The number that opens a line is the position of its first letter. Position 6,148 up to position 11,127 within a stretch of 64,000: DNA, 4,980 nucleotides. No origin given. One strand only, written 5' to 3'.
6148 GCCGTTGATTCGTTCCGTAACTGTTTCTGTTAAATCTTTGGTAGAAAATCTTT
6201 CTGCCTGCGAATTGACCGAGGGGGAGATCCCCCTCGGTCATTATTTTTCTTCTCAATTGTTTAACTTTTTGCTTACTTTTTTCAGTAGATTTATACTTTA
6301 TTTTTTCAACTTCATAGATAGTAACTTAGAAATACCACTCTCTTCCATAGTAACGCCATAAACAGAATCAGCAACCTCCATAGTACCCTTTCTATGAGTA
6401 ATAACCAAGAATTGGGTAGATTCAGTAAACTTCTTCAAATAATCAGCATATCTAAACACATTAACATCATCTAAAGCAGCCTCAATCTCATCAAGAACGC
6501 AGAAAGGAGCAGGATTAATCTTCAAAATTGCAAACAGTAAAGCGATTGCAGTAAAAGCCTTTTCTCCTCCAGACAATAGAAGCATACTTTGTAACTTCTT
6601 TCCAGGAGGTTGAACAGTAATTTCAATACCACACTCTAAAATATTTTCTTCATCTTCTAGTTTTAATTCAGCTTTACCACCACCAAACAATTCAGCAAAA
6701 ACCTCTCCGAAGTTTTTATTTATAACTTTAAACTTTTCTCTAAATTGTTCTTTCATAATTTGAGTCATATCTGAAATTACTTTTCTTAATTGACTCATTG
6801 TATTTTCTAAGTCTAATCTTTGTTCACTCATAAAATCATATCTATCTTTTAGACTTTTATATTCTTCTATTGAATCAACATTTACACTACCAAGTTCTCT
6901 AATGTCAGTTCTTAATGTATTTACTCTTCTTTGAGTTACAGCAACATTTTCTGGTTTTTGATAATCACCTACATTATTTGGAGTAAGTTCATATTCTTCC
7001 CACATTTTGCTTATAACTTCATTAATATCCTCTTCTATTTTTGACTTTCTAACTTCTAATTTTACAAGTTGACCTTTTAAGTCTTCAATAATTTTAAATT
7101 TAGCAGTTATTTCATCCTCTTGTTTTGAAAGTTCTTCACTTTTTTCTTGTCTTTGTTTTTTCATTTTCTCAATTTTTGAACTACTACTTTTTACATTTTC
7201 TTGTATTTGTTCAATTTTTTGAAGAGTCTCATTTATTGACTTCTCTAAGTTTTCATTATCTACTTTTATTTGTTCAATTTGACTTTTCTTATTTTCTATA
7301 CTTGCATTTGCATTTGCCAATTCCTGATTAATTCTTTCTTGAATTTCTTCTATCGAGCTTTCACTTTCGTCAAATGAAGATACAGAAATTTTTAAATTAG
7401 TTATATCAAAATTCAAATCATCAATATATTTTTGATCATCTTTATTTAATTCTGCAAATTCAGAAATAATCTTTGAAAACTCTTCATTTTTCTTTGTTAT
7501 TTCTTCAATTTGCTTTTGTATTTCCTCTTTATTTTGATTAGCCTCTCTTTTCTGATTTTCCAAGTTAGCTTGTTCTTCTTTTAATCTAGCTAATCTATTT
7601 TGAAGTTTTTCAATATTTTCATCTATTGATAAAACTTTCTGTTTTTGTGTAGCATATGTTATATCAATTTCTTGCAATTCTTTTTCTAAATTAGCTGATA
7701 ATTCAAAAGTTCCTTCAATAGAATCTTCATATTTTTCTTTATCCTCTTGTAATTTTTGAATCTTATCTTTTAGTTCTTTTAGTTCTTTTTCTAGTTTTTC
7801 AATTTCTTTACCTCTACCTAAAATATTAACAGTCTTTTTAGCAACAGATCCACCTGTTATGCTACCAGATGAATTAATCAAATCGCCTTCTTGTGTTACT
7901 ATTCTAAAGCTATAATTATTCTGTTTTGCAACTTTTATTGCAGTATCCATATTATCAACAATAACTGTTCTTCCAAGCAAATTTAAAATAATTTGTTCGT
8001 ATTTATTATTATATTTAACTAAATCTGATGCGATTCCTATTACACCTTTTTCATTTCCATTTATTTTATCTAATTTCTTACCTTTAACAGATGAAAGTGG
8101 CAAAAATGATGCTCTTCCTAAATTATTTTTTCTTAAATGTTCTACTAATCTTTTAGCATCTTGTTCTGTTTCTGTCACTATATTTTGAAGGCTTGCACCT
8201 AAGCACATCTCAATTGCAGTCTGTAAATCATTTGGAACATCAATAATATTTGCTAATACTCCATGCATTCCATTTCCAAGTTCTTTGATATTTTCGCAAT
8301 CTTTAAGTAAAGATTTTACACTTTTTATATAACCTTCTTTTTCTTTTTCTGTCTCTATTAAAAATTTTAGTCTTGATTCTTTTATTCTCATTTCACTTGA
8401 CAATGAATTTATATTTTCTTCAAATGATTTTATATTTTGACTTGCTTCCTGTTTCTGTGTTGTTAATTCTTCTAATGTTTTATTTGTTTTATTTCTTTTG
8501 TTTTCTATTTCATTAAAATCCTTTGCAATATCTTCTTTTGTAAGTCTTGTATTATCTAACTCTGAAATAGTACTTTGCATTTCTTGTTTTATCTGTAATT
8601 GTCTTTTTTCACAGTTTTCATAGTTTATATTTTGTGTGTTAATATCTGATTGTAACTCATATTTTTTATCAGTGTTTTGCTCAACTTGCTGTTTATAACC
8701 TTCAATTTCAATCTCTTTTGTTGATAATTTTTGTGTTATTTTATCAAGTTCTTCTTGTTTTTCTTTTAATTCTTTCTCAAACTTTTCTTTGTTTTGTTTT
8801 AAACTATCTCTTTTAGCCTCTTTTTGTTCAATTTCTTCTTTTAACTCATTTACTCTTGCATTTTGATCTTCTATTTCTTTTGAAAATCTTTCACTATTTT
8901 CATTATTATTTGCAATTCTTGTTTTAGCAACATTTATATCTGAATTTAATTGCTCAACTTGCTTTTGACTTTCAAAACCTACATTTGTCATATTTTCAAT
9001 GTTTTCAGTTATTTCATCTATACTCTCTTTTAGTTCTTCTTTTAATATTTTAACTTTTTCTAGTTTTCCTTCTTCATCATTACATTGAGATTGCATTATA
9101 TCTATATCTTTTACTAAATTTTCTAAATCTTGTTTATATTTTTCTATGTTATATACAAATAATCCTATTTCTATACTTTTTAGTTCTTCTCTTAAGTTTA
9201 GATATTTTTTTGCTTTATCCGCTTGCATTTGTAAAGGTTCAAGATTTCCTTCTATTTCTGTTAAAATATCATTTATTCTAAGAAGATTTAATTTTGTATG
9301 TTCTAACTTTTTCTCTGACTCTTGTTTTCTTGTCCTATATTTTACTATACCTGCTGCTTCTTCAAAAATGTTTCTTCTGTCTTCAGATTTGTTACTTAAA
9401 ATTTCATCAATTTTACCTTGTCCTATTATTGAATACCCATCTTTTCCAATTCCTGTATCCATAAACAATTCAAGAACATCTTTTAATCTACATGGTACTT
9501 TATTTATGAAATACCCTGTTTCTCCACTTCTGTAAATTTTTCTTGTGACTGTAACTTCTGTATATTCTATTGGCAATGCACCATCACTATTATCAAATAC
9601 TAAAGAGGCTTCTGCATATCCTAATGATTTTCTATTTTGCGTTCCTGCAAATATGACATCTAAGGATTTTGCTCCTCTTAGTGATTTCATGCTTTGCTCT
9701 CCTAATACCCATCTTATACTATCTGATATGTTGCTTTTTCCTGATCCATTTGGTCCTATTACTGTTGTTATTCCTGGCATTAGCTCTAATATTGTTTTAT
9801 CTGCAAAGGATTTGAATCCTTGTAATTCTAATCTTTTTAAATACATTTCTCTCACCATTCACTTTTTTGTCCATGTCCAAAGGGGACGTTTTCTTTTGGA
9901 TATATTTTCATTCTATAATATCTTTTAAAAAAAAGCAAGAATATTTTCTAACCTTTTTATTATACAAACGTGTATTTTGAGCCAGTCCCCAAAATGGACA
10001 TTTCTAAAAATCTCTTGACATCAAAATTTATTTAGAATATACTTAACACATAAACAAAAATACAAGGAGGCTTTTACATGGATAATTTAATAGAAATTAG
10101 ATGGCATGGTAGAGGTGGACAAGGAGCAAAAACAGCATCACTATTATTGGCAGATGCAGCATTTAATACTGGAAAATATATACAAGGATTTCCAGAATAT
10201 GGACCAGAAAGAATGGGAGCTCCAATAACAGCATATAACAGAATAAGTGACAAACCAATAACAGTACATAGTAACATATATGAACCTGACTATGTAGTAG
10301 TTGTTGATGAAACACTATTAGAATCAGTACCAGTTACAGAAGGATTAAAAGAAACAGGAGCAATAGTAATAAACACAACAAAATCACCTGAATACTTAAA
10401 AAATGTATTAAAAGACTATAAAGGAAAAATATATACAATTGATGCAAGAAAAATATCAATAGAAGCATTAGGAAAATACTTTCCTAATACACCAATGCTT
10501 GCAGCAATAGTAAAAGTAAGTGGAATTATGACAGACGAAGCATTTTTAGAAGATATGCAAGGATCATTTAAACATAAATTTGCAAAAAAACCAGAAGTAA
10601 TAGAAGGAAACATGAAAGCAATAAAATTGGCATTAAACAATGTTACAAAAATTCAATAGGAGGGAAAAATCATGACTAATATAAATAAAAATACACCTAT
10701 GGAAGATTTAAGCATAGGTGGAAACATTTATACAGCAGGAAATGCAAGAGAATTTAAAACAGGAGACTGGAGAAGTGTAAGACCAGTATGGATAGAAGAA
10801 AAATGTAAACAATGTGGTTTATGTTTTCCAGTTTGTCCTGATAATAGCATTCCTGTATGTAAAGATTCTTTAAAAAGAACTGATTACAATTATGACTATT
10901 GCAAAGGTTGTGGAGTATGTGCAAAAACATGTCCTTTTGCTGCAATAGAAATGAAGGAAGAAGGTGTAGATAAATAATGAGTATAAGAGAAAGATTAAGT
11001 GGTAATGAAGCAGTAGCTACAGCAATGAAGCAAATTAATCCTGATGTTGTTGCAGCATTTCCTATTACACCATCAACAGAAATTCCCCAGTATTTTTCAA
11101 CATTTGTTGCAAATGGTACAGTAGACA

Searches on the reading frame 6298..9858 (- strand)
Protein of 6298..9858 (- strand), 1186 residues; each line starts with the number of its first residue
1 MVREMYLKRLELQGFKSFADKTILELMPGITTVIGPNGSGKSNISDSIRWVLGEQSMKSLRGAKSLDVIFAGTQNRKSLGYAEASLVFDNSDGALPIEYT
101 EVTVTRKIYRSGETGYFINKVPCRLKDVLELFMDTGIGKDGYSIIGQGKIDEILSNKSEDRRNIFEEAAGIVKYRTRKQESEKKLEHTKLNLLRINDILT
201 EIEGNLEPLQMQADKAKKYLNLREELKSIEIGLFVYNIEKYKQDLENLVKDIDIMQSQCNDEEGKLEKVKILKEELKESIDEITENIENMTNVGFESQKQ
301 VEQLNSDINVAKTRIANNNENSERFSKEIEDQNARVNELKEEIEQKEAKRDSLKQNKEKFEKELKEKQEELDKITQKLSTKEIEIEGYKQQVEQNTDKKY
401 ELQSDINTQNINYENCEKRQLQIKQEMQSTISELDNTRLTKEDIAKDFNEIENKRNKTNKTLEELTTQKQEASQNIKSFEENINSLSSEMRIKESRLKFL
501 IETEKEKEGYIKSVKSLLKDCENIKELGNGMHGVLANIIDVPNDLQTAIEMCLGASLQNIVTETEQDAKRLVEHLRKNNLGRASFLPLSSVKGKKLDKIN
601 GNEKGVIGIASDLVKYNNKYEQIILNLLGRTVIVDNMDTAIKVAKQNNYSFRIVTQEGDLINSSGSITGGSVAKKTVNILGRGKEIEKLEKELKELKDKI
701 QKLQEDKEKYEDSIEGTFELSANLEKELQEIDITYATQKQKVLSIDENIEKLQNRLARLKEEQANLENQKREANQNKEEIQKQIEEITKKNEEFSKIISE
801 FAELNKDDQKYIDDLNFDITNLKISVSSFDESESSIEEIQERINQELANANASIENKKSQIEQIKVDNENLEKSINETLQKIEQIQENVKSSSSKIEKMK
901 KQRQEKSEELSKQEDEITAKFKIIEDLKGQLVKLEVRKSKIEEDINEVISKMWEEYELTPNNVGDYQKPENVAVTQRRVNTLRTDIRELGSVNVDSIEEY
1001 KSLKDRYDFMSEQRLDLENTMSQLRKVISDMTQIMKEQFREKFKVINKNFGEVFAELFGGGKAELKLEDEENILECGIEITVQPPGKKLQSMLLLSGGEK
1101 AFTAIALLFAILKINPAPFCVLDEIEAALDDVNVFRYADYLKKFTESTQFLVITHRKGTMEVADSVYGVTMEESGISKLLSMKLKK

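Call 50: search_protein_families(library=pfam, max_evalue=0.000001, proteins=[window:6298-9858:-])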
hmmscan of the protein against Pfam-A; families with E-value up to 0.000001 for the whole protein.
window:6298-9858:- (1186 aa): 4 families
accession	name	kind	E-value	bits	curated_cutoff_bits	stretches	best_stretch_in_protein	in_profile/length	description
PF02463.25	SMC_N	-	1.5e-55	188.4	40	2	6-140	1-135/220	RecF/RecN/SMC N terminal domain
PF06470.18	SMC_hinge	-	6.1e-33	114.1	22.5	1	529-643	2-115/116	SMC proteins Flexible Hinge Domain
PF13476.12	AAA_23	-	3.1e-15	57.8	27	1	9-283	1-200/201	AAA domain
PF13175.12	AAA_15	-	5.2e-07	30.1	32.1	1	5-404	1-292/374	AAA ATPase domain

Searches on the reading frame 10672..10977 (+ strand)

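Call 50: search_protein_families(library=pfam, max_evalue=0.000001, proteins=[window:10672-10977:+])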
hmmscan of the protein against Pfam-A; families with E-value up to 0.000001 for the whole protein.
window:10672-10977:+ (101 aa): 8 families
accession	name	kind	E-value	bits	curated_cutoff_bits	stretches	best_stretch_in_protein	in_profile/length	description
PF00037.32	Fer4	-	3.3e-14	52.4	21.1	1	72-93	3-24/24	4Fe-4S binding domain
PF12837.12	Fer4_6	-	2e-12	46.8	25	0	38-59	2-23/24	4Fe-4S binding domain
PF12838.12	Fer4_7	-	1.7e-10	41.6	27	1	44-91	1-52/52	4Fe-4S dicluster domain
PF14697.11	Fer4_21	-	1.6e-09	38.2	35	1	42-94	5-59/59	4Fe-4S dicluster domain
PF12797.12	Fer4_2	-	6.6e-09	35.6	24.5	0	38-56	3-21/22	4Fe-4S binding domain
PF13187.11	Fer4_9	-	3.3e-08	33.9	27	0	34-59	34-51/52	4Fe-4S dicluster domain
PF13237.11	Fer4_10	-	6.2e-08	32.9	25.5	0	41-88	5-53/53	4Fe-4S dicluster domain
PF25160.1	LdpA_Fe-S-bd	-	6.5e-08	32.7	27.6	0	67-95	18-46/49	LdpA Fe-S cluster-binding domain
